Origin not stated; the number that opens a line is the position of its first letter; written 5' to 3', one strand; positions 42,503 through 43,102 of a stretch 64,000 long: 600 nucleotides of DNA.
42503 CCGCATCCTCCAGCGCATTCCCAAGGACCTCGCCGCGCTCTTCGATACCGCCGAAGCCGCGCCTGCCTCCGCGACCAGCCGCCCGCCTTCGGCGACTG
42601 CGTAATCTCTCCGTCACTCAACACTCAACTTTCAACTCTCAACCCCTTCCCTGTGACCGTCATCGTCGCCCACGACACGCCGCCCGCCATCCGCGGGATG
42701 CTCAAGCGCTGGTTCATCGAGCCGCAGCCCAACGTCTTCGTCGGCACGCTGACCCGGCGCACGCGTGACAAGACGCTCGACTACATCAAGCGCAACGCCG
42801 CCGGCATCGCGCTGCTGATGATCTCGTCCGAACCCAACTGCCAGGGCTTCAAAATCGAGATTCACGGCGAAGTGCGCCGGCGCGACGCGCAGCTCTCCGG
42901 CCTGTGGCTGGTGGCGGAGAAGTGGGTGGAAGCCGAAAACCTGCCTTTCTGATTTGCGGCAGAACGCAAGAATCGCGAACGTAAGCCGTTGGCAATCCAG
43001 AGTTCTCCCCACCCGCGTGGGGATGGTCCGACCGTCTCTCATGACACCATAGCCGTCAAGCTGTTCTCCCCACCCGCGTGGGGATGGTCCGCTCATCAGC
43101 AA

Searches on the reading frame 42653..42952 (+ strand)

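Call 13: search_protein_families(library=ncbifam, proteins=[window:42653-42952:+])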
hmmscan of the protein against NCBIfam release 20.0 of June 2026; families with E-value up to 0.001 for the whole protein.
window:42653-42952:+ (99 aa): 1 family
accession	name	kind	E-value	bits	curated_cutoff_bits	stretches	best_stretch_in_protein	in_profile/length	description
TIGR01873.1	cas_CT1978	equivalog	7.8e-19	67.6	33.15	1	1-86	1-87/87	type I-E CRISPR-associated endoribonuclease Cas2e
